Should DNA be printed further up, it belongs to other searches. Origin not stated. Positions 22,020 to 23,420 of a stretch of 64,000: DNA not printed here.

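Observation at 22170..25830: Non-canonical porin-cytochrome (MtrAB/MtoAB/PioAB-like) three-gene module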

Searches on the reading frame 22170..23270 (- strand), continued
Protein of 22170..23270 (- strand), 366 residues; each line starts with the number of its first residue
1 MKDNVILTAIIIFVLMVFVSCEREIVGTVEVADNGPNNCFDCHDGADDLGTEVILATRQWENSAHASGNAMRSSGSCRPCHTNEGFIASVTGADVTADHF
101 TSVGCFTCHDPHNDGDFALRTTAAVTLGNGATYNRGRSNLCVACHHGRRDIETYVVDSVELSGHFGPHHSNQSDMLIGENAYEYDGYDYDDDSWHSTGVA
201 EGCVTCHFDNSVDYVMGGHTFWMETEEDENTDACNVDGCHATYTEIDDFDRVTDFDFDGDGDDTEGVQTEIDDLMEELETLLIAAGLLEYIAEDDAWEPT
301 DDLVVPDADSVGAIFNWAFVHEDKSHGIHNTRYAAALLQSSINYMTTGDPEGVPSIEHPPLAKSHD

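Call 50: find_encoding_contigs(protein=P0177, flank=6000, max_places=3)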
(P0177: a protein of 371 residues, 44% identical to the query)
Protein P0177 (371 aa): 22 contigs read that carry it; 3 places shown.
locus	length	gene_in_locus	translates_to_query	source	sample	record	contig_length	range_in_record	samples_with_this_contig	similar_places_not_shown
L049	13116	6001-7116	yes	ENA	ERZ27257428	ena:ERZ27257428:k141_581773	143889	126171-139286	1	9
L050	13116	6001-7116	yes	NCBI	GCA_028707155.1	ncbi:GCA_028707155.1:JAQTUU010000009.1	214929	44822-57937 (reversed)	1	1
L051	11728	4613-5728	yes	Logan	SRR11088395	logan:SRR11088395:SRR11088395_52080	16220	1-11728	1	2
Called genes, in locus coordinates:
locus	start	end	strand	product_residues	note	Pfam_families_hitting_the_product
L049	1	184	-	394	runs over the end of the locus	PF04165:DUF401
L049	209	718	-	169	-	PF01613:Flavin_Reduct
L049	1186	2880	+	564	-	PF00112:Peptidase_C1, PF00801:PKD, PF18911:PKD_4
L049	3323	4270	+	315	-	PF14522:Cytochrome_C7 (faint), PF14537:Cytochrom_c3_2 (faint), PF22678:Cytochrom_c_NrfB-like (faint), PF09699:Paired_CXXCH_1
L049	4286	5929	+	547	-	-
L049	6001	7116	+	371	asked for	PF22113:Mtrc-MtrF_II-IV_dom (faint), PF09699:Paired_CXXCH_1 (faint), PF14522:Cytochrome_C7 (faint)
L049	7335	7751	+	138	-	-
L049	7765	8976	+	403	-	-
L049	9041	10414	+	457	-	PF00404:Dockerin_1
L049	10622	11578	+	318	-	PF01408:GFO_IDH_MocA, PF02894:GFO_IDH_MocA_C, PF22725:GFO_IDH_MocA_C3 (weak)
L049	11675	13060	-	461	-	PF18195:GatD_N, PF00710:Asparaginase, PF17763:Asparaginase_C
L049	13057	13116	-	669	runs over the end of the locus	PF02934:GatB_N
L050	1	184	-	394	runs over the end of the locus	PF04165:DUF401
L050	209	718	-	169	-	PF01613:Flavin_Reduct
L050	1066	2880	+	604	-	PF00112:Peptidase_C1, PF00801:PKD, PF18911:PKD_4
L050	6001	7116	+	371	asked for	PF22113:Mtrc-MtrF_II-IV_dom (faint), PF09699:Paired_CXXCH_1 (faint), PF14522:Cytochrome_C7 (faint)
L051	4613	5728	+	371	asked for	PF22113:Mtrc-MtrF_II-IV_dom (faint), PF09699:Paired_CXXCH_1 (faint), PF14522:Cytochrome_C7 (faint)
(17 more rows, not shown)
